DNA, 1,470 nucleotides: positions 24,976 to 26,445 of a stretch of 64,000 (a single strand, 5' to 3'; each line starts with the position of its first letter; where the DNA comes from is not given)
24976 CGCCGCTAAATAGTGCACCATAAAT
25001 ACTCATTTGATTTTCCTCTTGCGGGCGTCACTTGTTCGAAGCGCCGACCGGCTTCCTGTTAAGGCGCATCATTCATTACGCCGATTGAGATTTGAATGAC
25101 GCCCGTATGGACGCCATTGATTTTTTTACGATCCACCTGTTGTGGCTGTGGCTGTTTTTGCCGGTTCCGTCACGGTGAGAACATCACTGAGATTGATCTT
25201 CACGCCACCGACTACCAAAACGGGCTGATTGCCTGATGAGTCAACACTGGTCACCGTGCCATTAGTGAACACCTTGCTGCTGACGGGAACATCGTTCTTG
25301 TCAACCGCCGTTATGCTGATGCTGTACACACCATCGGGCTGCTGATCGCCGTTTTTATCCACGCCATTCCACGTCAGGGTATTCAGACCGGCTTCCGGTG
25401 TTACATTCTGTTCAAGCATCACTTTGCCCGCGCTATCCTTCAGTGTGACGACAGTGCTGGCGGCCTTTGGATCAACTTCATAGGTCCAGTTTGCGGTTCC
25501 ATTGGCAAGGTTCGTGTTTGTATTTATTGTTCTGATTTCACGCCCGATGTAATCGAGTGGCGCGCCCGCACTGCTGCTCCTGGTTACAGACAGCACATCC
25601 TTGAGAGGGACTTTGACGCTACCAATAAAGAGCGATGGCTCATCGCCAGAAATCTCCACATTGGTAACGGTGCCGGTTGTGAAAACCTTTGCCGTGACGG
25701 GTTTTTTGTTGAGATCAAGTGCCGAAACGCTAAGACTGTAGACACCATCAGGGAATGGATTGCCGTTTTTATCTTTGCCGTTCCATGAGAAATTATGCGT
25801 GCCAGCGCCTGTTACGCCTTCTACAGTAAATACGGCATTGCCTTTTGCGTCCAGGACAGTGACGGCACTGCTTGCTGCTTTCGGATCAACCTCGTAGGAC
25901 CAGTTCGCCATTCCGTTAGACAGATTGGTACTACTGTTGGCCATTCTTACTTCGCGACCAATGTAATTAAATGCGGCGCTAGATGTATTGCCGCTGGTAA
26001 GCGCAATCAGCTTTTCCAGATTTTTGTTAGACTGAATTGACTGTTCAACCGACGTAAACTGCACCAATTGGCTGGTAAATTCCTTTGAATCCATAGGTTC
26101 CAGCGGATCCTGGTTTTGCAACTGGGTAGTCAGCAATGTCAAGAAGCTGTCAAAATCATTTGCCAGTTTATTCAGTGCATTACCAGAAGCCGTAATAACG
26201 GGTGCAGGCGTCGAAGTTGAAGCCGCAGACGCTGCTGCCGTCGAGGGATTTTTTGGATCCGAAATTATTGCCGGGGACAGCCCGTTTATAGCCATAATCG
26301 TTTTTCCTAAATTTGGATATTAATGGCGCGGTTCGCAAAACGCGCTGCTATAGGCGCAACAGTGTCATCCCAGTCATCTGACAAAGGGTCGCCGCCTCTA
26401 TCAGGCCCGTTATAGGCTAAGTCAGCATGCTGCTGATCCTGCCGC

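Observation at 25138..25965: Internal tandem duplication doubling the C-terminal domain of FlgD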

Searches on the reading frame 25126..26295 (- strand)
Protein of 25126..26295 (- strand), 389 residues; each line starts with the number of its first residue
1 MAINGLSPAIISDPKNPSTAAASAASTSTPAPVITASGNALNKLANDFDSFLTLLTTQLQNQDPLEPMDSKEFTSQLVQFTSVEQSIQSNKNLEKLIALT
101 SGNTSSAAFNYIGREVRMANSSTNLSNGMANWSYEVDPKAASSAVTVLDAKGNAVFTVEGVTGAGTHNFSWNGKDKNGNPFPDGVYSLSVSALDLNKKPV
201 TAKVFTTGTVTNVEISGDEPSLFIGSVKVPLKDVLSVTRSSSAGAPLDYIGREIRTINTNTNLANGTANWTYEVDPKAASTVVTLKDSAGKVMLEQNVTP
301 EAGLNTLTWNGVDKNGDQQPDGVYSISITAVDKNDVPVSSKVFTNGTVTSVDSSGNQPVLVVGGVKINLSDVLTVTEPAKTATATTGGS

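Call 4: search_protein_families(library=pfam, proteins=[window:25126-26295:-], max_evalue=0.1)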
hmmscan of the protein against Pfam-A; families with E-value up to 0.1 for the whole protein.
window:25126-26295:- (389 aa): 7 families
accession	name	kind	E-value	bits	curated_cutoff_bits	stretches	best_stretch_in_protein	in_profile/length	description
PF13860.13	FlgD_ig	-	7.5e-27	93.6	27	2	128-192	8-75/79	FlgD Ig-like domain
PF03963.19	FlgD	-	1.2e-20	73.9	27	1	27-94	7-74/75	Flagellar hook capping protein - N-terminal region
PF13861.12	FLgD_tudor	-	2.1e-11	44.3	26.9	2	106-234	4-57/58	FlgD Tudor-like domain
PF13585.12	CHU_C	-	1e-05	26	27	1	139-192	25-72/86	CHU_C Type IX secretion signal domain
PF10029.15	DUF2271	-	0.00015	22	27.3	1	157-192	63-102/136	Predicted periplasmic protein (DUF2271)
PF11906.13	DUF3426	-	0.00051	20.6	27.7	0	273-350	34-112/147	Protein of unknown function (DUF3426)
PF04525.18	LOR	-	0.04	14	24.5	0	142-179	27-63/187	LURP-one-related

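Call 5: find_homologous_proteins(query=window:25126-26295:-, max_evalue=0.00001)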
Query window:25126-26295:- (389 aa): 3303 proteins with E <= 0.00001 among 8000 candidates; the best 120 are listed.
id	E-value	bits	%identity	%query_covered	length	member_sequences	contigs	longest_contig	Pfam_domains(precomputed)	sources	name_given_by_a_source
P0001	1.9e-242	822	100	100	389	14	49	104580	PF03963.20,PF13585.13,PF13861.13,PF13860.13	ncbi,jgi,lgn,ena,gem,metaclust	jgi:flagellar basal-body rod modification protein FlgD|metaclust:\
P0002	1.1e-233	793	96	100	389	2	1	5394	PF03963.20,PF13585.13,PF13861.13,PF13860.13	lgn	-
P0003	1.7e-231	786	94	100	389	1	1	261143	PF03963.20,PF13585.13,PF13861.13,PF13860.13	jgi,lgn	-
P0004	6.6e-229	777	94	100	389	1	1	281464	PF03963.20,PF13585.13,PF13861.13,PF13860.13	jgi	-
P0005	1.5e-221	753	89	100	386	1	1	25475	PF03963.20,PF13861.13,PF13860.13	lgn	-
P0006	3.3e-215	732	88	100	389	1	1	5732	PF03963.20,PF13585.13,PF13861.13,PF13860.13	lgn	-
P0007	1.1e-211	721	88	96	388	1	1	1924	PF03963.20,PF13585.13,PF13861.13,PF13860.13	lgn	-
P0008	1.0e-205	701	84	100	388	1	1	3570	PF03963.20,PF13585.13,PF13861.13,PF10029.16,PF13860.13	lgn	-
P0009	3.1e-205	699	84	100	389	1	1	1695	PF03963.20,PF13585.13,PF13861.13,PF13860.13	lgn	-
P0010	3.1e-200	683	82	100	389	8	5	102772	PF03963.20,PF13585.13,PF13861.13,PF13860.13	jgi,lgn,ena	-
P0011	4.3e-196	669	80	100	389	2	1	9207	PF03963.20,PF13861.13,PF13860.13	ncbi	-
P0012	7.8e-188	642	78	99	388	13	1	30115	PF03963.20,PF13861.13,PF13860.13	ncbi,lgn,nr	ncbi:MAG: FlgD immunoglobulin-like domain containing protein [Alphaproteobacteria bacterium]|nr:FlgD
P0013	5.8e-185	633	75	100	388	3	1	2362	PF03963.20,PF13861.13,PF13860.13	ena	-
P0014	1.6e-181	621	74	100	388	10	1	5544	PF03963.20,PF13585.13,PF13861.13,PF13860.13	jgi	-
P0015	2.5e-176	604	84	86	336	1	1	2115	PF03963.20,PF13585.13,PF13861.13,PF10029.16,PF13860.13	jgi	-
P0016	1.3e-169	582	71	98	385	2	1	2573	PF03963.20,PF13585.13,PF13861.13,PF13860.13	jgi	jgi:flagellar basal-body rod modification protein FlgD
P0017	9.5e-166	569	69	99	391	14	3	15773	PF03963.20,PF13585.13,PF13861.13,PF13860.13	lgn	-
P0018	1.7e-158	546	66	100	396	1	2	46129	PF03963.20,PF13861.13,PF13860.13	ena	-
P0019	1.0e-150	520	65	97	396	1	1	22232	PF03963.20,PF13585.13,PF13861.13,PF13860.13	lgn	-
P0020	3.9e-148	512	63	97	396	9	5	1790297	PF03963.20,PF13585.13,PF13861.13,PF13860.13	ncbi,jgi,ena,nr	ncbi:MAG TPA: hypothetical protein DCO82_11415 [Alphaproteobacteria bacterium]|jgi:flagellar basal-b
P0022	5.4e-115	403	51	99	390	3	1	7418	PF03963.20,PF13585.13,PF13861.13,PF10029.16,PF13860.13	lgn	-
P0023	1.0e-112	395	52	99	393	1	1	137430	PF03963.20,PF13585.13,PF13861.13,PF13860.13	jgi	jgi:flagellar basal-body rod modification protein FlgD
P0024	1.7e-112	394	50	100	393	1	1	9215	PF03963.20,PF13585.13,PF13861.13,PF13860.13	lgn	-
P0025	6.4e-106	373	51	91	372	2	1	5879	PF03963.20,PF13585.13,PF13861.13,PF13860.13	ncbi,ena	-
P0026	1.2e-80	290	60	61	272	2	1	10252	PF03963.20,PF13861.13,PF13860.13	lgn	-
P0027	6.6e-77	277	63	54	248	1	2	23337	PF03963.20,PF13861.13,PF13860.13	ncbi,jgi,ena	-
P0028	5.3e-75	271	64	52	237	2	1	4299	PF03963.20,PF13860.13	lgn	-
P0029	3.0e-72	262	40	87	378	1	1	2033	PF03963.20,PF13861.13,PF13860.13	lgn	-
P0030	2.3e-69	252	39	85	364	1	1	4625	PF03963.20,PF13861.13,PF13860.13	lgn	-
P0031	2.5e-68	249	40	85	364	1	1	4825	PF03963.20,PF13861.13,PF13860.13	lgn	-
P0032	9.3e-68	247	41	85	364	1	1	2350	PF03963.20,PF13585.13,PF13861.13,PF13860.13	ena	-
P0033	1.1e-67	247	55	55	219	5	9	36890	PF03963.20,PF13860.13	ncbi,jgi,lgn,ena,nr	ncbi:MAG TPA: flagellar hook capping protein [Alphaproteobacteria bacterium]|jgi:flagellar basal-bod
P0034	8.9e-67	244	38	92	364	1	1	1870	PF03963.20,PF13585.13,PF13861.13,PF13860.13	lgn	-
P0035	9.6e-67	244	37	92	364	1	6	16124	PF03963.20,PF13861.13,PF13860.13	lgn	-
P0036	2.1e-66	243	40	92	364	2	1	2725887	PF03963.20,PF13861.13,PF13860.13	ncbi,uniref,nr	ncbi:FlgD immunoglobulin-like domain containing protein [Pedomonas mirosovicensis]|uniref:FlgD immun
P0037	2.5e-66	242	39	85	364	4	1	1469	PF03963.20,PF13585.13,PF13861.13,PF13860.13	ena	-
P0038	7.5e-66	241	54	53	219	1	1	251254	PF03963.20,PF13861.13,PF13860.13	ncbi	-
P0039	1.4e-65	240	57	51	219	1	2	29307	PF03963.20,PF13860.13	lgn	-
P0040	5.9e-65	238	56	50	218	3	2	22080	PF03963.20,PF13860.13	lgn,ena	-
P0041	3.0e-64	236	38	92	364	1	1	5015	PF03963.20,PF13861.13,PF13860.13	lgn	-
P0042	3.8e-63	232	58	50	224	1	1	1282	PF03963.20,PF13860.13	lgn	-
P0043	2.8e-62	229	37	87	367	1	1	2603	PF03963.20,PF13585.13,PF13861.13,PF13860.13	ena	-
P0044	6.3e-62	228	57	53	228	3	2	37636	PF03963.20,PF13861.13,PF13860.13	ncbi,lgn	-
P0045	1.3e-61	227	55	56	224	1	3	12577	PF03963.20,PF13861.13,PF13860.13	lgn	-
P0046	2.6e-61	226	52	53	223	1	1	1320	PF03963.20,PF13861.13,PF13860.13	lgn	-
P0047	2.3e-60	223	36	87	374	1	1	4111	PF03963.20,PF13585.13,PF13861.13,PF13860.13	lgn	-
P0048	2.8e-60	223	36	85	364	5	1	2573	PF03963.20,PF13585.13,PF13861.13,PF13860.13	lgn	-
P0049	2.0e-58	216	50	62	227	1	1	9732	PF03963.20,PF13861.13,PF13860.13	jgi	jgi:flagellar basal-body rod modification protein FlgD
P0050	4.0e-58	215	48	46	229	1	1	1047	PF03963.20,PF13861.13,PF13860.13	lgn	-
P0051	4.1e-58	215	51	53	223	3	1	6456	PF03963.20,PF13861.13,PF13860.13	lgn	-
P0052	1.6e-57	213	52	50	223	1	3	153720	PF03963.20,PF13861.13,PF13860.13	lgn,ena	-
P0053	1.9e-57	213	52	49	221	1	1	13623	PF03963.20,PF13860.13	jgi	jgi:flagellar basal-body rod modification protein FlgD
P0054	2.2e-57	213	48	46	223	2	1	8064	PF03963.20,PF13861.13,PF13860.13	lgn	-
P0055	2.4e-57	213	51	53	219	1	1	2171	PF03963.20,PF13861.13,PF13860.13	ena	-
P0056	2.8e-57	213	47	46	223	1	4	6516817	PF03963.20,PF13861.13,PF13860.13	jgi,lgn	-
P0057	2.8e-57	213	53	52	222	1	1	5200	PF03963.20,PF13861.13,PF13860.13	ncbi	-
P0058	3.1e-57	213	52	49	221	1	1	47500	PF03963.20,PF13860.13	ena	-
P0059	6.4e-57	212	49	52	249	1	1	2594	PF03963.20,PF13861.13,PF13860.13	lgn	-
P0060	1.3e-56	211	48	55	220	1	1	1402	PF03963.20,PF13860.13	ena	-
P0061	8.2e-56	208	50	53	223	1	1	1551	PF03963.20,PF13860.13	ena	-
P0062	8.8e-56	208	48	53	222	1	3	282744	PF03963.20,PF13861.13,PF13860.13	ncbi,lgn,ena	-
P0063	1.2e-55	207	51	55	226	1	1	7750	PF03963.20,PF13861.13,PF13860.13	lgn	-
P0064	1.6e-55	207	37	86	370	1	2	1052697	PF03963.20,PF13585.13,PF13861.13,PF13860.13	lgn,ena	-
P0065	2.5e-55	206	49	48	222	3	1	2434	PF03963.20,PF13860.13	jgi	-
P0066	2.6e-55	206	44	46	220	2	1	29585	PF03963.20,PF13861.13,PF13860.13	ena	-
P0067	4.1e-55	206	50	51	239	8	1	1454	PF03963.20,PF13585.13,PF13861.13,PF13860.13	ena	-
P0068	6.7e-55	205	49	51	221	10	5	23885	PF03963.20,PF13861.13,PF13860.13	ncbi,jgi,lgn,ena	-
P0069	8.5e-55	205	47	54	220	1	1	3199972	PF03963.20,PF13861.13,PF13860.13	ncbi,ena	-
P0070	9.9e-55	204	52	48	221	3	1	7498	PF03963.20,PF13861.13,PF13860.13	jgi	jgi:flagellar basal-body rod modification protein FlgD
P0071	1.2e-54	204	48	53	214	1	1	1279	PF03963.20,PF13861.13,PF13860.13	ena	-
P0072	1.3e-54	204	48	56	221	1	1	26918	PF03963.20,PF13860.13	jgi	jgi:flagellar basal-body rod modification protein FlgD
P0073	1.3e-54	204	46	53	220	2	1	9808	PF03963.20,PF13861.13,PF13860.13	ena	-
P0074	1.5e-54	204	46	46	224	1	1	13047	PF03963.20,PF13861.13,PF13860.13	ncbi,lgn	-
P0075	1.5e-54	204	50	50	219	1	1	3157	PF03963.20,PF13861.13,PF13860.13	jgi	jgi:flagellar basal-body rod modification protein FlgD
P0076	1.6e-54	204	50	53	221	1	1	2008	PF03963.20,PF13861.13,PF13860.13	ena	-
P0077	1.7e-54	204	49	54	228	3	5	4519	PF03963.20,PF13861.13,PF13860.13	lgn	-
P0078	1.9e-54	203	36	87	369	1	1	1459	PF03963.20,PF13585.13,PF13861.13,PF10029.16,PF13860.13,PF04234.19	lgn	-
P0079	2.4e-54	203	49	55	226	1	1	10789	PF03963.20,PF13861.13,PF13860.13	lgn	-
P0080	3.0e-54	203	53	48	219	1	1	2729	PF03963.20,PF13860.13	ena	-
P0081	3.0e-54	203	48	52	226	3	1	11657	PF03963.20,PF13861.13,PF13860.13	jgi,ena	-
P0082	3.3e-54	203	51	54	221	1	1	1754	PF03963.20,PF13861.13,PF13860.13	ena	-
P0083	8.2e-54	201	47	52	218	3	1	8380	PF03963.20,PF13860.13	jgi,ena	-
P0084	8.9e-54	201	49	51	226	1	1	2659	PF03963.20,PF13861.13,PF13860.13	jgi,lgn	jgi:flagellar basal-body rod modification protein FlgD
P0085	1.0e-53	201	44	46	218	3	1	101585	PF03963.20,PF13861.13,PF13860.13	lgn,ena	-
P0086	1.1e-53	201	48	52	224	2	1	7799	PF03963.20,PF13860.13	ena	-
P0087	1.2e-53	201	49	54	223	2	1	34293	PF03963.20,PF13861.13,PF13860.13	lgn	-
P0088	1.2e-53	201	46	54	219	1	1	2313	PF03963.20,PF13860.13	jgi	jgi:flagellar basal-body rod modification protein FlgD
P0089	1.5e-53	200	51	48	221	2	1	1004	PF03963.20,PF13861.13,PF13860.13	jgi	jgi:flagellar basal-body rod modification protein FlgD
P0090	1.6e-53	200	45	56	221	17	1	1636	PF03963.20,PF13860.13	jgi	jgi:flagellar basal-body rod modification protein FlgD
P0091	1.8e-53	200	49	51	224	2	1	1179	PF03963.20,PF13861.13,PF13860.13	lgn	-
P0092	2.2e-53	200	48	54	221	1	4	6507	PF03963.20,PF13861.13,PF13860.13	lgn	-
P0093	2.3e-53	200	47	44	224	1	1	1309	PF03963.20,PF13860.13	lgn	-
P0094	2.4e-53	200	34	87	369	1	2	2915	PF03963.20,PF13585.13,PF13861.13,PF10029.16,PF13860.13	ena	-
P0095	2.5e-53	200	36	86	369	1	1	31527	PF03963.20,PF13585.13,PF13861.13,PF10029.16,PF13860.13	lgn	-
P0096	2.8e-53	200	51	48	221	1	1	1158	PF03963.20,PF13861.13,PF13860.13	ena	-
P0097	3.1e-53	199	48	51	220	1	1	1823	PF03963.20,PF13860.13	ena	-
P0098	4.1e-53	199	50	50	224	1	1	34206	PF03963.20,PF13861.13,PF13860.13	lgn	-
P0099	4.2e-53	199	50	50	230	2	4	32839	PF03963.20,PF13861.13,PF13860.13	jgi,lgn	-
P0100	4.7e-53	199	50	53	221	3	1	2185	PF03963.20,PF13861.13,PF13860.13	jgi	jgi:flagellar basal-body rod modification protein FlgD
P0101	4.9e-53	199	51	48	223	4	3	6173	PF03963.20,PF13860.13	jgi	jgi:flagellar basal-body rod modification protein FlgD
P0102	4.9e-53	199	51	51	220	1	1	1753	PF03963.20,PF13861.13,PF13860.13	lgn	-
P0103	5.1e-53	199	34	89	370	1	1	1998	PF03963.20,PF13585.13,PF13861.13,PF18962.8,PF10029.16,PF13860.13,PF04234.19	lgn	-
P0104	5.3e-53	199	48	47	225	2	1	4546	PF03963.20,PF13861.13,PF13860.13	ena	-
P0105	6.3e-53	198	41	47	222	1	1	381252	PF03963.20,PF13861.13,PF13860.13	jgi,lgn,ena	-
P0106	6.8e-53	198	49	53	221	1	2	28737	PF03963.20,PF13861.13,PF13860.13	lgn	-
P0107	7.3e-53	198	49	51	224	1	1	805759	PF03963.20,PF13861.13,PF13860.13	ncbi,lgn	-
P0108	9.1e-53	198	47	55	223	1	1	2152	PF03963.20,PF13861.13,PF13860.13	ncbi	-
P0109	1.1e-52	198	48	51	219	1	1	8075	PF03963.20,PF13861.13,PF13860.13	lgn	-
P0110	1.1e-52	198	50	50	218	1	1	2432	PF03963.20,PF13861.13,PF13860.13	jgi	jgi:flagellar basal-body rod modification protein FlgD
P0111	1.3e-52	197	48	50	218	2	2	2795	PF03963.20,PF13860.13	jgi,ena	jgi:flagellar basal-body rod modification protein FlgD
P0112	1.5e-52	197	50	51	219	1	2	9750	PF03963.20,PF13861.13,PF13860.13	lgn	-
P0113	1.6e-52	197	48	57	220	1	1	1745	PF03963.20,PF13861.13,PF13860.13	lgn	-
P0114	1.7e-52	197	49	48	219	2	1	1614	PF03963.20,PF13861.13,PF13860.13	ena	-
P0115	1.9e-52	197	47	47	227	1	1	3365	PF03963.20,PF13861.13,PF13860.13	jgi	jgi:flagellar basal-body rod modification protein FlgD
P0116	1.9e-52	197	48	49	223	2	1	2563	PF03963.20,PF13860.13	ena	-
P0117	2.0e-52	197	46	52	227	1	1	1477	PF03963.20,PF13860.13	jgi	jgi:flagellar basal-body rod modification protein FlgD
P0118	2.1e-52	197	48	51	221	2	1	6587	PF03963.20,PF13861.13,PF13860.13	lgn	-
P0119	2.2e-52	197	48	50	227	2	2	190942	PF03963.20,PF13861.13,PF13860.13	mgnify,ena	mgnify:CR=1 FL=1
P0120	2.2e-52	197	47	57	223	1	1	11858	PF03963.20,PF13861.13,PF13860.13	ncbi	-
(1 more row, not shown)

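Call 9: list_cluster_members(proteins=[P0001, P0011, P0012, P0020, P0025, P0036, P0023, P0064, P0027, P0033])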
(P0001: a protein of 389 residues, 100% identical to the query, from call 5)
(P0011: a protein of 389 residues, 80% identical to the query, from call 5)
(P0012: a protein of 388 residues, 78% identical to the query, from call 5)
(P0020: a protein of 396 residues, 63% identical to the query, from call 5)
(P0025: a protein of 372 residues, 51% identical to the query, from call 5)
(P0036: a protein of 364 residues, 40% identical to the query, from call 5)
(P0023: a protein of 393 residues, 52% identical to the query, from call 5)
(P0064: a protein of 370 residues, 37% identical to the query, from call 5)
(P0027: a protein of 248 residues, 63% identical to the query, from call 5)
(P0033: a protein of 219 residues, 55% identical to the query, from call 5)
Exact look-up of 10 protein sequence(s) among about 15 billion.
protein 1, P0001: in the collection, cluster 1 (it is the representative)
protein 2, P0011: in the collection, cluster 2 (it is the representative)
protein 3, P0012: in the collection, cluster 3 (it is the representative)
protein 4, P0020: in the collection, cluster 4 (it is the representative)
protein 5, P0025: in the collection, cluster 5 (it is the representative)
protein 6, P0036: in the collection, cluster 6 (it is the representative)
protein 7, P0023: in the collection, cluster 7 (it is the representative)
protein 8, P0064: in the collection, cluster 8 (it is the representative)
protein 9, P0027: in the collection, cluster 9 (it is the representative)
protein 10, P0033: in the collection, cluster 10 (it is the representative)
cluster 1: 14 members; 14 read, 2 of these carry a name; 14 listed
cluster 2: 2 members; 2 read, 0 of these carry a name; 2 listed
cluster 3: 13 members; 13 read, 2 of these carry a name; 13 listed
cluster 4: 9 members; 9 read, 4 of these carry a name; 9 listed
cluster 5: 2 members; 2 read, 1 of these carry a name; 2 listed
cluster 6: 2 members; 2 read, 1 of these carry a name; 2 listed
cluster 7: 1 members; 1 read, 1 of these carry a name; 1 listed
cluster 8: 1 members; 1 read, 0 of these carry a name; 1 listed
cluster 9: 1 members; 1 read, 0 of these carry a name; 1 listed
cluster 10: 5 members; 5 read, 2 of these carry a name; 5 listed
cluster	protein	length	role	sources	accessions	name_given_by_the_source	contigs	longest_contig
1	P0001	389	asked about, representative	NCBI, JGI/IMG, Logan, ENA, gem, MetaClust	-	flagellar basal-body rod modification protein FlgD | \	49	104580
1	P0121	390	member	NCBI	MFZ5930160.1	MAG: FlgD immunoglobulin-like domain containing protein [Pseudomonadota bacterium]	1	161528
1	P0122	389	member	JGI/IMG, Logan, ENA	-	-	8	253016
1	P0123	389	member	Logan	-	-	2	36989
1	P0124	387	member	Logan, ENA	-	-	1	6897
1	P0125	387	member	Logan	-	-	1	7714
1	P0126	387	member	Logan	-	-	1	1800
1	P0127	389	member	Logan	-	-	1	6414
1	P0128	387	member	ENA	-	-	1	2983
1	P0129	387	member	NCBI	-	-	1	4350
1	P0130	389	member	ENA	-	-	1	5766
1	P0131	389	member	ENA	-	-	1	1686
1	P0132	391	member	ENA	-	-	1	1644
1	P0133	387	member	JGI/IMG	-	-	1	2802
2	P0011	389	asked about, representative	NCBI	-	-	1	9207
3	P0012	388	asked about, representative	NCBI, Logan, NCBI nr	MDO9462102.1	MAG: FlgD immunoglobulin-like domain containing protein [Alphaproteobacteria bacterium] | FlgD immunoglobulin-like domain containing protein [Alphaproteobacteria bacterium]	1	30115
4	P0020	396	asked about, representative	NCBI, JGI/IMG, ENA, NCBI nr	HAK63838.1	MAG TPA: hypothetical protein DCO82_11415 [Alphaproteobacteria bacterium] | flagellar basal-body rod modification protein FlgD | hypothetical protein [Alphaproteobacteria bacterium]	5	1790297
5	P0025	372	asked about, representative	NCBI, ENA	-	-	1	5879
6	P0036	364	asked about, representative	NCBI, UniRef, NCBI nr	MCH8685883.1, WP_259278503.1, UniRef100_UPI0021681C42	FlgD immunoglobulin-like domain containing protein [Pedomonas mirosovicensis] | FlgD immunoglobulin-like domain containing protein n=1 Tax=Pedomonas mirosovicensis ...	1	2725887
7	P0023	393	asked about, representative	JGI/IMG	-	flagellar basal-body rod modification protein FlgD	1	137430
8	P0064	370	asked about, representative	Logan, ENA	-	-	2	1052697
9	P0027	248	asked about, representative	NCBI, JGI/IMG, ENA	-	-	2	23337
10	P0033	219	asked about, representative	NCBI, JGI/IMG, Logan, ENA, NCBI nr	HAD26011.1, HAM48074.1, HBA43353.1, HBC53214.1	MAG TPA: flagellar hook capping protein [Alphaproteobacteria bacterium] | flagellar basal-body rod modification protein FlgD | flagellar hook capping protein [Alphaproteobacteria bacterium]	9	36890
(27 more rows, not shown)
